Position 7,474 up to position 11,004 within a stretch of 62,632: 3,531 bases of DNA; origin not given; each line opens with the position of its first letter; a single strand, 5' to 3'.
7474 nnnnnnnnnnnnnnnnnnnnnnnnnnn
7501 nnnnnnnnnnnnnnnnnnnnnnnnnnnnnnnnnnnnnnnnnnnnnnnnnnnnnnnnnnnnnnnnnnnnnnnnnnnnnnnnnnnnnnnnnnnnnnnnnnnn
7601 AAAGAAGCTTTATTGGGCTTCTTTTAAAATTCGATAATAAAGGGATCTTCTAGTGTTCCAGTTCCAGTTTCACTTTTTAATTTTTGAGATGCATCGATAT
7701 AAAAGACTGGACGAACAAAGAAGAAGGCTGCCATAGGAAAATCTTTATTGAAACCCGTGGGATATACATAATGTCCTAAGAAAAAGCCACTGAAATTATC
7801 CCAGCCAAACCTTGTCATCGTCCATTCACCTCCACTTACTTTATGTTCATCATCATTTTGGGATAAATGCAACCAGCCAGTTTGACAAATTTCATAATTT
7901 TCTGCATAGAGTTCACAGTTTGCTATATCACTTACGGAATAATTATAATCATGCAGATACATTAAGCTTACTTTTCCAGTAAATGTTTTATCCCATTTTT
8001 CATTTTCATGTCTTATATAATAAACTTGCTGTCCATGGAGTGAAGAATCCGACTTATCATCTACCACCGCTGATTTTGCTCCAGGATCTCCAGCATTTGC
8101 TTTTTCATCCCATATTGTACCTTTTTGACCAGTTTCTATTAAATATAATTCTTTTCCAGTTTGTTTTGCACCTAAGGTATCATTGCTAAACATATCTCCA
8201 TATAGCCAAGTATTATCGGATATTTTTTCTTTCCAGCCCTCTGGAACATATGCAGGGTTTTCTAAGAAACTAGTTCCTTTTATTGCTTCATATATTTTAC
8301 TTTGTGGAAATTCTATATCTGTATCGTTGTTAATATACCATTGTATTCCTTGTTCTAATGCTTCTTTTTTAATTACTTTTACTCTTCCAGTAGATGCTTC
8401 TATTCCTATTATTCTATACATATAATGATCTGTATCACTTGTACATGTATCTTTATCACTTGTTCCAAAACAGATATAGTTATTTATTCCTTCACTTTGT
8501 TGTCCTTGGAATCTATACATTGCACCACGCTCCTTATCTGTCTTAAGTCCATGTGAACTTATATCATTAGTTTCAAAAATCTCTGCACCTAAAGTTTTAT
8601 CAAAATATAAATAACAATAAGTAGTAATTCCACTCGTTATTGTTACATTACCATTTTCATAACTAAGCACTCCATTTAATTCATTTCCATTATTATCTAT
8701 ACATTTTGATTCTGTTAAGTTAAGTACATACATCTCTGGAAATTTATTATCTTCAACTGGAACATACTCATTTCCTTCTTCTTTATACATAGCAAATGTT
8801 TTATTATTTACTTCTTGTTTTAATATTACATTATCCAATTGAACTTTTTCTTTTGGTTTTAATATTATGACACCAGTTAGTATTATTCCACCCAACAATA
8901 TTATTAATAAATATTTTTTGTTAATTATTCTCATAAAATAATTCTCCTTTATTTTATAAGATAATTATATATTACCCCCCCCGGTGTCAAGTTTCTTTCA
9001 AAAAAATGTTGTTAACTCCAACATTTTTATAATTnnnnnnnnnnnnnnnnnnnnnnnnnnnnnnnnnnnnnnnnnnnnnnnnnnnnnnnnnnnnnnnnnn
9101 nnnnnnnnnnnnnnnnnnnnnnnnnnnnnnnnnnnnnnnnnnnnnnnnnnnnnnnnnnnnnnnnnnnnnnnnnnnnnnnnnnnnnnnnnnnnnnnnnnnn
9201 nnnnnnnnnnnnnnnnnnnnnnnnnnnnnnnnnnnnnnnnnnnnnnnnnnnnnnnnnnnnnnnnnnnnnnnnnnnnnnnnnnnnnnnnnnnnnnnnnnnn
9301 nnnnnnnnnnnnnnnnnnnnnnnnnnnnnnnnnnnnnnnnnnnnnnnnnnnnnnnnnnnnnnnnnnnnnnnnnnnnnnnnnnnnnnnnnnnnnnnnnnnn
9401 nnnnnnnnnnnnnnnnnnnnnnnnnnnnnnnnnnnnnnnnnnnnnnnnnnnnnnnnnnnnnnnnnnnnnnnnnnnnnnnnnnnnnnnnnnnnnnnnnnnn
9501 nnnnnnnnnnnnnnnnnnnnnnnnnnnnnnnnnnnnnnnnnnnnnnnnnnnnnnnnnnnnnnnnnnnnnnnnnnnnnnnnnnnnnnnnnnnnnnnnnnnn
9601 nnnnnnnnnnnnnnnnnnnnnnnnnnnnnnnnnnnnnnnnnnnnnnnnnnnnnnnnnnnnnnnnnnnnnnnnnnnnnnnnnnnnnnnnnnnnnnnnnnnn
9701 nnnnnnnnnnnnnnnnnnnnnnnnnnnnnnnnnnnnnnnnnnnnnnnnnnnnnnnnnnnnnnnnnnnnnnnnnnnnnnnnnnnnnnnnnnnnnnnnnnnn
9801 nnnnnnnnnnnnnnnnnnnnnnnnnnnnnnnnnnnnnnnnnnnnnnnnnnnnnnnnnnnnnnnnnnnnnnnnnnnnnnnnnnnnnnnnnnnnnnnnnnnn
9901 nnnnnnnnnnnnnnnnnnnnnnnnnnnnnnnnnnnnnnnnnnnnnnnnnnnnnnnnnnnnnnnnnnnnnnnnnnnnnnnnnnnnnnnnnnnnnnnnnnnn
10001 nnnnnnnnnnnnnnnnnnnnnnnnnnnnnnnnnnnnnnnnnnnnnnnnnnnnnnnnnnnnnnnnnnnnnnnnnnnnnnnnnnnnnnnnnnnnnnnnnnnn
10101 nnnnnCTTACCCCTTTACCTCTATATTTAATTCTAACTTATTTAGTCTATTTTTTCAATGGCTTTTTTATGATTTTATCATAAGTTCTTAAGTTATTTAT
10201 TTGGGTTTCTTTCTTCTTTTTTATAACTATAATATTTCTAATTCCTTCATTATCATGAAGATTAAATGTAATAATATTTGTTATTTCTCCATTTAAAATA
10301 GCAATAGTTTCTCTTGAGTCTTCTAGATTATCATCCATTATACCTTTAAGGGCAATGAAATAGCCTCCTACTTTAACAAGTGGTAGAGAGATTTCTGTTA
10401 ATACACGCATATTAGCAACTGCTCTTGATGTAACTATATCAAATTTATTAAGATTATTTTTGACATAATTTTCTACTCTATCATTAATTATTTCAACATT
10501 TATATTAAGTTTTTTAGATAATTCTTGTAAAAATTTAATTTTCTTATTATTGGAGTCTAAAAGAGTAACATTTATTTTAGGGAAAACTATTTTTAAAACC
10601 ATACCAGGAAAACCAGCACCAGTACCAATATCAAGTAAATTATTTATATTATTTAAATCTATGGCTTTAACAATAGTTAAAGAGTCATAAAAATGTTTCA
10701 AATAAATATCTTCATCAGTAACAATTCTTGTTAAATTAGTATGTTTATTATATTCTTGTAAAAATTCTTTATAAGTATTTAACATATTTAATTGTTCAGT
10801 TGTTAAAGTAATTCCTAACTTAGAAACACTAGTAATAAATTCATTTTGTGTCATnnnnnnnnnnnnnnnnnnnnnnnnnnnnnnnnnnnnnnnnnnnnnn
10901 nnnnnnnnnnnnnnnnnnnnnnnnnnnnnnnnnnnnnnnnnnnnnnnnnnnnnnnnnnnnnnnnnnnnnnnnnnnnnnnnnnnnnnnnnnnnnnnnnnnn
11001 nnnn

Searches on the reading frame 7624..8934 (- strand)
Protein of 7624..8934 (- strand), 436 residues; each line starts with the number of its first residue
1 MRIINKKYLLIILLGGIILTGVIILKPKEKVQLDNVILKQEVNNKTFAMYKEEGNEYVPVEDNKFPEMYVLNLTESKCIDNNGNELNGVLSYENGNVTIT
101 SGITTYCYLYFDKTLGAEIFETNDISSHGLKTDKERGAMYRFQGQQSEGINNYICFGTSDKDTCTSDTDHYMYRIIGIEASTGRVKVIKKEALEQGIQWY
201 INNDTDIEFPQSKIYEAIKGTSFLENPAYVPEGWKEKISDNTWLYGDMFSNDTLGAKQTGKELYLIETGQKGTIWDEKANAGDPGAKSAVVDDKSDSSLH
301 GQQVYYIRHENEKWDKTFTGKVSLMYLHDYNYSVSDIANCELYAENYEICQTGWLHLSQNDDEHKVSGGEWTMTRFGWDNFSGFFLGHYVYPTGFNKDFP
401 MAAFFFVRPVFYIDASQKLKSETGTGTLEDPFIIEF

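Call 8: search_protein_families(library=pfam, proteins=[window:7624-8934:-], max_evalue=0.1)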
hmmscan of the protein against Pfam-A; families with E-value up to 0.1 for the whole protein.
window:7624-8934:- (436 aa): 0 families

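Call 9: search_protein_families(library=ncbifam, proteins=[window:7624-8934:-], max_evalue=0.1)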
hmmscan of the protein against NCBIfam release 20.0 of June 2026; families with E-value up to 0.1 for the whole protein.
window:7624-8934:- (436 aa): 0 families

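Call 13: find_encoding_contigs(protein=window:7624-8934:-, flank=3000, max_places=10)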
Protein window:7624-8934:- (436 aa): no gene with exactly this product is on record in the collection.

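Call 49: search_protein_families(library=pfam, alignment_id=A2, max_evalue=0.01)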
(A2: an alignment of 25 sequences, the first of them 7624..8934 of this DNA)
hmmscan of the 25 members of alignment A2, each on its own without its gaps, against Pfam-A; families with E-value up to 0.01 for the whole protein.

A. member 1, window:7624-8934:- (436 aa): 0 families

B. families by the number of members that match (of 25 scanned): 7 families
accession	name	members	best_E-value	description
PF12662.13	cEGF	7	0.001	Complement Clr-like EGF-like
PF10883.13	DUF2681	4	0.0014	Protein of unknown function (DUF2681)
PF19789.6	DUF6273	2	0.0026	Domain of unknown function (DUF6273)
PF12810.13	ALK_LTK_GRD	1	3.6e-55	ALK/LTK, Glycine-rich domain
PF20130.4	DUF6520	1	0.0012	Family of unknown function (DUF6520)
PF12685.13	SpoIIIAH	1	0.0083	SpoIIIAH-like protein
PF04415.17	DUF515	1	0.0084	Protein of unknown function (DUF515)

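Call 50: search_solved_structures(query=A2, max_evalue=1)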
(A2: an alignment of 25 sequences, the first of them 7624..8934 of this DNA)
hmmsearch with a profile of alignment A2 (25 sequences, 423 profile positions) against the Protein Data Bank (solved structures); distinct sequences matched with E-value up to 1: 1.
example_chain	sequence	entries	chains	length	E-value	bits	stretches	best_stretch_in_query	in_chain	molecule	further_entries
2bop_A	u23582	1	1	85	1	11.8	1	325-375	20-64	PROTEIN (E2)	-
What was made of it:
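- Tried and rejected: NCBIfam, Pfam and the PDB sequence search gave no family for the main C-terminal domain (calls 9, 49, 50).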

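Call 51: find_homologous_proteins(query=window:7624-8934:-, max_evalue=0.00001)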
Query window:7624-8934:- (436 aa): 383 proteins with E <= 0.00001 among 4457 candidates; the best 120 are listed.
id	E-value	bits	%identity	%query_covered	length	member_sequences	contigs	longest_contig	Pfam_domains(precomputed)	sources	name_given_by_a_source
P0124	9.4e-196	669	70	100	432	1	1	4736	-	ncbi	-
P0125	2.1e-190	651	68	100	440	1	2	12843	-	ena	-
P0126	3.5e-189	647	46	99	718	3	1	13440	-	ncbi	-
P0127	2.7e-187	641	42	99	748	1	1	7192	-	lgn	-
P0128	1.3e-184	632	68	100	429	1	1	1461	-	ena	-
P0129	2.1e-181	622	66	100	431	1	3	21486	-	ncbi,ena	-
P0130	3.4e-180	618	66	100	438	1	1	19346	-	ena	-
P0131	1.0e-179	616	66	100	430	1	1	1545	-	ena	-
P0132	2.7e-178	612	66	96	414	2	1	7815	-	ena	-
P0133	8.6e-177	607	64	100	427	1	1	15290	-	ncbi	-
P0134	9.0e-176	603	65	100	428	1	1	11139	-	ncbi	-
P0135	9.2e-176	603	63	100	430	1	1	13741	-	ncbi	-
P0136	1.2e-170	586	65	100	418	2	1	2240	-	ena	-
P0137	1.6e-168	579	64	100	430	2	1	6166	-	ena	-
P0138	2.5e-168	579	62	100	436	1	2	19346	-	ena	-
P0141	5.7e-164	564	61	100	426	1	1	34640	-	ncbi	-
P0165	6.0e-110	386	61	68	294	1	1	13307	-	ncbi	-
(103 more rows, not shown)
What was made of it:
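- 7624..8934 (-): Family gene 2 (436 aa): membrane-anchor helix 6-24, flexible linker, beta-rich N-module 47-113, and a domain of about 300 aa with no Pfam family. 383 homologs, about 420-440 aa in the closest (call 51).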

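Call 52: find_encoding_contigs(protein=P0165, flank=10000, max_places=4)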
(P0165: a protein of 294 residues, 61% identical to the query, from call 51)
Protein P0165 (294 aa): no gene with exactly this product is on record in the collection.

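Call 53: find_encoding_contigs(protein=P0141, flank=10000, max_places=4)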
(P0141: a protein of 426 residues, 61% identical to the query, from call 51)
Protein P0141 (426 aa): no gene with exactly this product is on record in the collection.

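Call 54: find_encoding_contigs(protein=P0129, flank=10000, max_places=6)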
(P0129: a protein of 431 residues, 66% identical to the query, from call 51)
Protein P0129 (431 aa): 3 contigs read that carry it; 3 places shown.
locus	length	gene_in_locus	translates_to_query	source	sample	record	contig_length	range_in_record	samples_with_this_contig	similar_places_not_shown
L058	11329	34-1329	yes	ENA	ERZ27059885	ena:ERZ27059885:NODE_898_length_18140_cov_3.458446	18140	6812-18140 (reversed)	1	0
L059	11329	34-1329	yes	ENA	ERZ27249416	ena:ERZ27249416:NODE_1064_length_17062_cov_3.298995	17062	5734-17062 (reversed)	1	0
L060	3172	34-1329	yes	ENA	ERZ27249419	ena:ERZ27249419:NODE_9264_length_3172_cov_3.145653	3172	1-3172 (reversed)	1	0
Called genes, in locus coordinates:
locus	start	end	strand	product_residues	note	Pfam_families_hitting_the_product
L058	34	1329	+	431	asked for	-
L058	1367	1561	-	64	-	-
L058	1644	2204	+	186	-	PF06130:PTAC, PF01568:Molydop_binding (faint)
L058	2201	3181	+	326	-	PF01207:Dus, PF01180:DHO_dh (weak), PF01680:SOR_SNZ (faint), PF00977:His_biosynth (weak)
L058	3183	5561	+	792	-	PF12705:PDDEXK_1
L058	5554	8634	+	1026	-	PF00580:UvrD-helicase, PF01443:Viral_helicase1 (faint), PF13245:AAA_19, PF13361:UvrD_C, PF13538:UvrD_C_2 (faint)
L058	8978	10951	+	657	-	PF03477:ATP-cone, PF13597:NRDD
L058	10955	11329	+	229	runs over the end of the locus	PF13353:Fer4_12, PF04055:Radical_SAM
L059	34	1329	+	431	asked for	-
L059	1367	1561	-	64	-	-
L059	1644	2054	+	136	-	PF06130:PTAC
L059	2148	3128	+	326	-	PF01207:Dus, PF01180:DHO_dh (weak), PF01680:SOR_SNZ (faint), PF00977:His_biosynth (weak)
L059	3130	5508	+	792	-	PF12705:PDDEXK_1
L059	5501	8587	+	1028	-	PF00580:UvrD-helicase, PF01443:Viral_helicase1 (faint), PF13245:AAA_19, PF13361:UvrD_C, PF13538:UvrD_C_2 (faint)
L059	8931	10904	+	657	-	PF03477:ATP-cone, PF13597:NRDD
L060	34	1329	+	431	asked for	-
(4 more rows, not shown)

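Call 55: find_encoding_contigs(protein=P0130, flank=10000, max_places=6)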
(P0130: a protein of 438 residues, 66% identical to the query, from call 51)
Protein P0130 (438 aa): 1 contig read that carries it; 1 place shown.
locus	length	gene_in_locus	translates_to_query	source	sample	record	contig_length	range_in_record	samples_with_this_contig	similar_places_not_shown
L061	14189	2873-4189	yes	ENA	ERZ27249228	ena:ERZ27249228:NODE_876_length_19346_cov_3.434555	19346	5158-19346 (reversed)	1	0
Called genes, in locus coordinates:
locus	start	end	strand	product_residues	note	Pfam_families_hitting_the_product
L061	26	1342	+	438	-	PF12810:ALK_LTK_GRD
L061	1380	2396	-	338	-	PF13616:Rotamase_3, PF00639:Rotamase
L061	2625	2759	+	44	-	-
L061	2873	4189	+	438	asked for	-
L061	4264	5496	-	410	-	PF09587:PGA_cap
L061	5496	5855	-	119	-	PF11969:DcpS_C, PF01230:HIT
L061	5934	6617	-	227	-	PF08713:DNA_alkylation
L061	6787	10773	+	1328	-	PF08305:NPCBM, PF13285:DUF4073 (faint), PF00754:F5_F8_type_C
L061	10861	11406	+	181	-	PF10628:CotE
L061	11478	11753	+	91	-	PF00886:Ribosomal_S16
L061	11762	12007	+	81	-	PF07650:KH_2 (weak), PF13083:KH_KhpA-B, PF00013:KH_1 (weak)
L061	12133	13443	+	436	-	-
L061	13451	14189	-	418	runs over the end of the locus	PF02388:FemAB, PF13480:Acetyltransf_6 (faint)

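Call 62: predict_structure(alignment_id=A3)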
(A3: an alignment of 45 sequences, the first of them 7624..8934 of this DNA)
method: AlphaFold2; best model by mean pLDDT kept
length: 436 residues; sequences in the alignment: 45
mean_pLDDT: 89.0   pTM: 0.85
mean pLDDT of the five models: 89.0, 88.6, 88.2, 87.8, 87.4
residues with pLDDT >= 90: 315; 70-90: 69; 50-70: 33; < 50: 19
segments of 3 or more residues with pLDDT < 50: 26-41
pLDDT, mean of each block of 10 residues (from residue 1): 59 68 50 42 67 91 86 89 83 72 79 94 85 95 96 97 97 98 96 96 97 98 98 97 97 92 98 98 98 94 98 97 98 96 86 96 81 97 97 95 97 95 85 95
secondary structure, 60 per line:
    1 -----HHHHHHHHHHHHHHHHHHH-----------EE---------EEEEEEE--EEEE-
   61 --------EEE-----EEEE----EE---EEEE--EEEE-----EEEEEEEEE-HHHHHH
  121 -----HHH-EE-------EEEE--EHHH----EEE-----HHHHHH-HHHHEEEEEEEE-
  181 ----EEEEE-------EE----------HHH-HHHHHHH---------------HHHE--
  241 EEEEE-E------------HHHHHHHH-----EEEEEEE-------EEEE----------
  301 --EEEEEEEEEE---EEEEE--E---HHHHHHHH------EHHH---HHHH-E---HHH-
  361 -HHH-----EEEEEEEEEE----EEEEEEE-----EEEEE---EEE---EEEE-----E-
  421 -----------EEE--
elements in order: H6-24 E47-53 E56-59 E69-71 E77-80 E90-93 E96-99 E105-113 H115-120 E139-142 E153-155 H161-166 H168-171 E172-179 E185-189 H213-219 E241-245 H260-267 E273-279 E287-290 E303-312 E316-320 H327-334 H348-351 E370-379 E384-390 E396-400 E404-406 E410-413 E432-434
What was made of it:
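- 7624..8934 (-): AlphaFold2 model with mean pLDDT 89 (call 62).
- On Simple-sequence-repeat transcriptional phase variation through promoter-spacer length (porA / tp0126 / vlp class): A predicted N-terminal membrane helix (residues 6-24), a linker and beta-rich extracellular domains (AlphaFold2, mean pLDDT 89, call 62).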

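Call 65: fold_search(model_id=the predicted structure, library=pdb)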
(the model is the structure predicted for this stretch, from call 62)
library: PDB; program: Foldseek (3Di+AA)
matches with E <= 10: 70; with E <= 0.001: 1
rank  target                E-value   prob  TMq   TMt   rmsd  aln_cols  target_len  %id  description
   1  9qa6                  8.1e-05  1.00  0.33  0.18   9.4       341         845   11  Cryo-EM structure of Thomasclavelia ramosa IgA peptidase (IgAse) active site mutant (S32-N876) (released 2025-06-25)
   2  5uwv_B                5.2e-01  0.04  0.07  0.09  19.3       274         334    8  Crystal structure of Mycobacterium abscessus L,D-transpeptidase 2 (released 2017-08-16)
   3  5w0a_A                5.5e-01  0.03  0.06  0.06  18.4       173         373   11  Crystal structure of Trichoderma harzianum endoglucanase I (released 2018-05-30)
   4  5i8d                  7.7e-01  0.01  0.06  0.07  21.2       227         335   11  Crystal Structure of Mouse Cadherin-23 EC19-21 S2064P (released 2017-08-23)
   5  5un2                  1.4e+00  0.09  0.08  0.10  13.2       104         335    6  Crystal Structure of Mouse Cadherin-23 EC19-21 with non-syndromic deafness (DFNB12) associated mutation R2029W (released 2018-02-07)
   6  8q4e_A                1.7e+00  0.33  0.09  0.29   2.1        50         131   18  Structure of Legionella pneumophila Lcl C-terminal domain (released 2023-12-27)
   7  8tri_A                1.9e+00  0.05  0.08  0.07  13.9       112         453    9  Crystal Structure of Mouse Cadherin-23 EC25-MAD28 F2894A (released 2024-08-28)
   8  2id5_C                2.0e+00  0.02  0.06  0.06  14.4       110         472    8  Crystal Structure of the Lingo-1 Ectodomain (released 2006-09-26)
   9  5zx3_C                2.1e+00  0.00  0.08  0.05  26.3       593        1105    9  Mycobacterium tuberculosis RNA polymerase holoenzyme with ECF sigma factor sigma H (released 2019-03-20)
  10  1gl4_B                2.4e+00  0.02  0.06  0.18  14.0        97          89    7  Nidogen-1 G2/Perlecan IG3 Complex (released 2001-11-28)
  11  5tfk                  2.4e+00  0.01  0.07  0.09  19.9       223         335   11  Crystal Structure of Mouse Cadherin-23 EC19-21 WT (released 2017-12-27)
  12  3wud_A                2.4e+00  0.01  0.06  0.12  20.0       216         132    5  X-ray crystal structure of Xenopus laevis galectin-Ib (released 2015-04-08)
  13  1ira_Y                2.7e+00  0.00  0.07  0.09  21.7       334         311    6  COMPLEX OF THE INTERLEUKIN-1 RECEPTOR WITH THE INTERLEUKIN-1 RECEPTOR ANTAGONIST (IL1RA) (released 1998-06-17)
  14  1se2                  3.0e+00  0.07  0.08  0.14   9.1       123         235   10  STAPHYLOCOCCAL ENTEROTOXIN C2, MONOCLINIC FORM (released 1996-03-08)
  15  6e6b_A                3.4e+00  0.01  0.06  0.05  21.9       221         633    8  Crystal structure of the Protocadherin GammaB4 extracellular domain (released 2019-04-10)
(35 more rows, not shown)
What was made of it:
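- On Simple-sequence-repeat transcriptional phase variation through promoter-spacer length (porA / tp0126 / vlp class): Partial fold match to the Thomasclavelia ramosa IgA peptidase and weak C-type-lectin-like matches (call 65).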

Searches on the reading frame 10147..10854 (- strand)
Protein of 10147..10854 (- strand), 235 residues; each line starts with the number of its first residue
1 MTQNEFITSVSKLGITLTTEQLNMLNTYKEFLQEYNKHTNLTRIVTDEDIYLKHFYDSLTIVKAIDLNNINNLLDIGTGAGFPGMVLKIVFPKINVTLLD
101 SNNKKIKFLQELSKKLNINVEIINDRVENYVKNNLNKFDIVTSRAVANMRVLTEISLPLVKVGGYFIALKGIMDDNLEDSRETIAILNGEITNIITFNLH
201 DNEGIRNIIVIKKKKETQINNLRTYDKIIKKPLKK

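Call 35: find_encoding_contigs(protein=window:10147-10854:-, flank=5000, max_places=10)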
Protein window:10147-10854:- (235 aa): 2 contigs read that carry it; 2 places shown.
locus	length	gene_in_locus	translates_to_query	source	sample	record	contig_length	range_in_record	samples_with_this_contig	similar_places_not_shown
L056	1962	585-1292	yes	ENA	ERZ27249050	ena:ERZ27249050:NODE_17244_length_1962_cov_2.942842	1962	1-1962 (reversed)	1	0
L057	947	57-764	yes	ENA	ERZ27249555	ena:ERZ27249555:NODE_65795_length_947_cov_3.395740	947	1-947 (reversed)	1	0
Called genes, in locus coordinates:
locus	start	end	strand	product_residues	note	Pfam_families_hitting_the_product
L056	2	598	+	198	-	?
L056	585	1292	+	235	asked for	PF02527:GidB, PF05175:MTS (weak), PF13847:Methyltransf_31, PF13649:Methyltransf_25 (weak)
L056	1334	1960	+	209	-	?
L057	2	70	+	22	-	?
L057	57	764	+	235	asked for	PF02527:GidB, PF05175:MTS (weak), PF13847:Methyltransf_31, PF13649:Methyltransf_25 (weak)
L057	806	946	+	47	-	?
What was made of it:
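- Tried and rejected: The RsmG contigs were too short to reach cassette 2 (call 35).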
